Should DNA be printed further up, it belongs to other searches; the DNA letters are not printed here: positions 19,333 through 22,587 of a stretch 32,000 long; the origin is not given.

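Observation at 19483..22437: Unusual fusion: FG-GAP beta-propeller + 3.3 Ig-like repeats + hexahaem domain + C-terminal TM anchor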

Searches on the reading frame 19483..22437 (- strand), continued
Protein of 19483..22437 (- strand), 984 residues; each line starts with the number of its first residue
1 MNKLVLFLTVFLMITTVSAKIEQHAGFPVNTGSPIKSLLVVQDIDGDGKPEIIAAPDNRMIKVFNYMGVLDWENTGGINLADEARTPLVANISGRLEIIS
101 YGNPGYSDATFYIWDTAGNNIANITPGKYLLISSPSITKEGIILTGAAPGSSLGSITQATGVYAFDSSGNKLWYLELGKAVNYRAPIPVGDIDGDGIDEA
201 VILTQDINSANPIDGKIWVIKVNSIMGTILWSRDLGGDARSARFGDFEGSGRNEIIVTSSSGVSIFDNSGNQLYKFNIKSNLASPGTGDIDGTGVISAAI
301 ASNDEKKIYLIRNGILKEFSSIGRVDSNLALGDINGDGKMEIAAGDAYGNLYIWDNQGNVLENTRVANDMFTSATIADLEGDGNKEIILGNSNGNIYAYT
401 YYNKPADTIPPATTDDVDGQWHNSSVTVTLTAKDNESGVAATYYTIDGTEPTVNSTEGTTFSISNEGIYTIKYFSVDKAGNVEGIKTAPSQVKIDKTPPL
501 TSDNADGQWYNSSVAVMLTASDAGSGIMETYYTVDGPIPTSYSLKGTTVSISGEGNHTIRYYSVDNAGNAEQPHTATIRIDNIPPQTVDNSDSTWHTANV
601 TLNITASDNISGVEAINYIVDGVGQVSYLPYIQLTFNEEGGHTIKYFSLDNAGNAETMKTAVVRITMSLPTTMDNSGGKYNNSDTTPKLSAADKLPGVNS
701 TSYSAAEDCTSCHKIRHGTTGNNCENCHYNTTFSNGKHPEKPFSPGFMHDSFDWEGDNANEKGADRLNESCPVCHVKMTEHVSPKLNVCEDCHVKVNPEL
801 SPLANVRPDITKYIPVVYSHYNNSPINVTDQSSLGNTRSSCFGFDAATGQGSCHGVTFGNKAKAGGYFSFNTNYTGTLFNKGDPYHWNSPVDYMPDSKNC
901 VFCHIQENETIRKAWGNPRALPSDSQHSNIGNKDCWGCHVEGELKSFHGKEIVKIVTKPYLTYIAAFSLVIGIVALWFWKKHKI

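Call 68: search_protein_families(library=pfam, proteins=[P0006, P0018, P0033, P0002, P0004], max_evalue=0.001)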
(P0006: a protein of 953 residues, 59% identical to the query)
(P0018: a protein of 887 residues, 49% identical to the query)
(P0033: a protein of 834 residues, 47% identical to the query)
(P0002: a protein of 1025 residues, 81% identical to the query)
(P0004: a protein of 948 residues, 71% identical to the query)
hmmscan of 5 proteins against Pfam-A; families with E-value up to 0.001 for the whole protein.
P0006 (953 aa): 11 families
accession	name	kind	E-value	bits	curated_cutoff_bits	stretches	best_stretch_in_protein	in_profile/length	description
PF13517.12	FG-GAP_3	-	2.7e-22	79.6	26.9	3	254-307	1-60/61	FG-GAP-like repeat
PF25292.1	Beta-prop_CGLA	-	5.4e-14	52.8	26.8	2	227-324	11-108/316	Lambda-carrageenase beta-propeller domain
PF01839.29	FG-GAP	-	5e-12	45.9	22.1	0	250-270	5-25/37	FG-GAP repeat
PF13290.12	CHB_HEX_C_1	-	1.1e-10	41.8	22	1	434-494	10-66/67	Chitobiase/beta-hexosaminidase C-terminal domain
PF15907.11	Itfg2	-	2.7e-09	37.2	27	0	245-313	15-98/330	Integrin-alpha FG-GAP repeat-containing protein 2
PF19077.6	Big_13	-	2.9e-08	34.6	27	0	423-501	18-101/102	Bacterial Ig-like domain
PF14783.12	BBS2_Mid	-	4e-07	30.6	27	0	294-404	3-105/108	Ciliary BBSome complex subunit 2, middle region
PF22888.1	FIMAH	-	9e-07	29.8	24.8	1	886-951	16-81/81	FIMAH domain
PF20862.2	DUF6843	-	9.1e-06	26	27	0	554-595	52-93/110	Family of unknown function (DUF6843)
PF13287.12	Fn3_assoc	-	1.5e-05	25.4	23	1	449-495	11-56/59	Fn3 associated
PF01599.25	Ribosomal_S27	-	0.00012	22.3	22.3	0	478-495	1-18/44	Ribosomal protein S27a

P0018 (887 aa): 9 families
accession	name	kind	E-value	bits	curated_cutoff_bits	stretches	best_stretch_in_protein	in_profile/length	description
PF13517.12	FG-GAP_3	-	4.2e-22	78.9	26.9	4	265-319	1-61/61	FG-GAP-like repeat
PF25292.1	Beta-prop_CGLA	-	9.4e-12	45.5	26.8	1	233-332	8-104/316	Lambda-carrageenase beta-propeller domain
PF13620.12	CarboxypepD_reg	-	1.7e-10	41.5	32.3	1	800-872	2-81/82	Carboxypeptidase regulatory-like domain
PF01839.29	FG-GAP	-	3.3e-10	40.1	22.1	0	260-285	4-37/37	FG-GAP repeat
PF15907.11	Itfg2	-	4.5e-07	29.9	27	0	55-82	77-104/330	Integrin-alpha FG-GAP repeat-containing protein 2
PF13290.12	CHB_HEX_C_1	-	2.4e-06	27.8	22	1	444-508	7-67/67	Chitobiase/beta-hexosaminidase C-terminal domain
PF14783.12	BBS2_Mid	-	4.6e-06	27.1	27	0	396-428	3-35/108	Ciliary BBSome complex subunit 2, middle region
PF13715.12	CarbopepD_reg_2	-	0.00019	21.8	32.2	1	800-845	1-51/88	CarboxypepD_reg-like domain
PF19077.6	Big_13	-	0.00039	21.3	27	0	521-600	15-101/102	Bacterial Ig-like domain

P0033 (834 aa): 11 families
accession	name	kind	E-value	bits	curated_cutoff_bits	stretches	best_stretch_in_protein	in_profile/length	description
PF00801.26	PKD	-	5.7e-16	58.7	23.5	1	425-492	9-77/80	PKD domain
PF18911.6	PKD_4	-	5e-13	49.3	27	1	436-495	24-84/85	PKD domain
PF13517.12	FG-GAP_3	-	2e-12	47.9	26.9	2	293-347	1-60/61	FG-GAP-like repeat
PF22352.2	K319L-like_PKD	-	5.4e-11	42.8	27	1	516-581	11-82/84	K319L-like, PKD domain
PF01839.29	FG-GAP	-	1.1e-08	35.1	22.1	0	291-307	7-23/37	FG-GAP repeat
PF25292.1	Beta-prop_CGLA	-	8e-06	26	26.8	0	229-316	17-103/316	Lambda-carrageenase beta-propeller domain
PF00404.24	Dockerin_1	-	1.2e-05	25.9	22.9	1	781-828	3-51/57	Dockerin type I domain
PF14783.12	BBS2_Mid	-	2.1e-05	25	27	0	40-73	3-35/108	Ciliary BBSome complex subunit 2, middle region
PF13570.13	Beta-prop_ACSF4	-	8.7e-05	22.5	133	1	221-405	114-288/329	Beta-alanine-activating enzyme, beta-propeller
PF15907.11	Itfg2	-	9.2e-05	22.3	27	0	39-66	78-105/330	Integrin-alpha FG-GAP repeat-containing protein 2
PF16820.11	PKD_3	-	0.00011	22.4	26.3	1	713-761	17-66/68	PKD-like domain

P0002 (1025 aa): 11 families
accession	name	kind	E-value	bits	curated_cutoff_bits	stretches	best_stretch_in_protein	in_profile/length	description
PF13290.12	CHB_HEX_C_1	-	9.2e-21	74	22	2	431-490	12-67/67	Chitobiase/beta-hexosaminidase C-terminal domain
PF13517.12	FG-GAP_3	-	1.3e-11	45.3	26.9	2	336-391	1-60/61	FG-GAP-like repeat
PF15907.11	Itfg2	-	3.6e-11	43.3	27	0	230-291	239-300/330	Integrin-alpha FG-GAP repeat-containing protein 2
PF25292.1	Beta-prop_CGLA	-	7.8e-11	42.4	26.8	0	37-124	32-112/316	Lambda-carrageenase beta-propeller domain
PF19077.6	Big_13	-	2.7e-09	37.9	27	0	811-863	49-101/102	Bacterial Ig-like domain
PF01839.29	FG-GAP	-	7.6e-08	32.5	22.1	0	330-348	3-21/37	FG-GAP repeat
PF13287.12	Fn3_assoc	-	8.9e-08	32.6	23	1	442-490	9-56/59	Fn3 associated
PF02494.22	HYR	-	2.2e-05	25.2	21.7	0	556-574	55-73/81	HYR domain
PF14783.12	BBS2_Mid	-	0.00011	22.6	27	0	371-400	78-106/108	Ciliary BBSome complex subunit 2, middle region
PF23743.1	Beta-prop_BBS7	-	0.00036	20.4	27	0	316-407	157-254/299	BBS7 beta-propeller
PF24893.1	DUF7743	-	0.00039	20.5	27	0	583-624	2-41/120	Domain of unknown function (DUF7743)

P0004 (948 aa): 9 families
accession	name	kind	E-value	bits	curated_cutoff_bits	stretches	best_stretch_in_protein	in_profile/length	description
PF13290.12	CHB_HEX_C_1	-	4.3e-18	65.4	22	2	422-485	8-67/67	Chitobiase/beta-hexosaminidase C-terminal domain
PF25292.1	Beta-prop_CGLA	-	2.5e-14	53.9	26.8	0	224-280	15-73/316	Lambda-carrageenase beta-propeller domain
PF01839.29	FG-GAP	-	7.4e-14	51.7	22.1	0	328-345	4-21/37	FG-GAP repeat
PF13517.12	FG-GAP_3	-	1.3e-13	51.7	26.9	1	333-388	1-60/61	FG-GAP-like repeat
PF13287.12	Fn3_assoc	-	6.3e-10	39.4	23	2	514-573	1-56/59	Fn3 associated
PF15907.11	Itfg2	-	1.3e-09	38.2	27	0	322-403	14-107/330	Integrin-alpha FG-GAP repeat-containing protein 2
PF14783.12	BBS2_Mid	-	3.7e-05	24.2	27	0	372-396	81-105/108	Ciliary BBSome complex subunit 2, middle region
PF20862.2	DUF6843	-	0.00059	20.2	27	0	546-602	48-101/110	Family of unknown function (DUF6843)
PF12256.14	TcdB_toxin_midN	-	0.00076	19.3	24.8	0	362-401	18-56/181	Insecticide toxin TcdB middle/N-terminal region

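Call 72: find_encoding_contigs(protein=P0160, flank=8000, max_places=2)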
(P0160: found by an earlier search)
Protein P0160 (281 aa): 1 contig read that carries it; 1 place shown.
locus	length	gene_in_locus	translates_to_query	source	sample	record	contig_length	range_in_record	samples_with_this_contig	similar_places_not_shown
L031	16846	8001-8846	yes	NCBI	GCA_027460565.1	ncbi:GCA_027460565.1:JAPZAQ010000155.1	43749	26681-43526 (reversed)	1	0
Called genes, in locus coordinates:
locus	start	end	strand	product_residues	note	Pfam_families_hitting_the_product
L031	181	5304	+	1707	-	PF13620:CarboxypepD_reg, PF13715:CarbopepD_reg_2, PF14522:Cytochrome_C7 (faint), PF14537:Cytochrom_c3_2 (faint), PF22113:Mtrc-MtrF_II-IV_dom (weak)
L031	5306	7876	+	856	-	PF15907:Itfg2 (faint), PF25292:Beta-prop_CGLA (faint), PF01839:FG-GAP (faint), PF13517:FG-GAP_3, PF13290:CHB_HEX_C_1 (weak)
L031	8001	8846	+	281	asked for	-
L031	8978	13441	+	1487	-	PF02085:Cytochrom_CIII (faint), PF14522:Cytochrome_C7 (faint), PF22113:Mtrc-MtrF_II-IV_dom, PF14537:Cytochrom_c3_2 (weak)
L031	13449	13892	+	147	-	-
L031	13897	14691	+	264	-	-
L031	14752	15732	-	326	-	PF01866:Diphthamide_syn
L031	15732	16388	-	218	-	PF01479:S4, PF01728:FtsJ, PF13649:Methyltransf_25 (faint)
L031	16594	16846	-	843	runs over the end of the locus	-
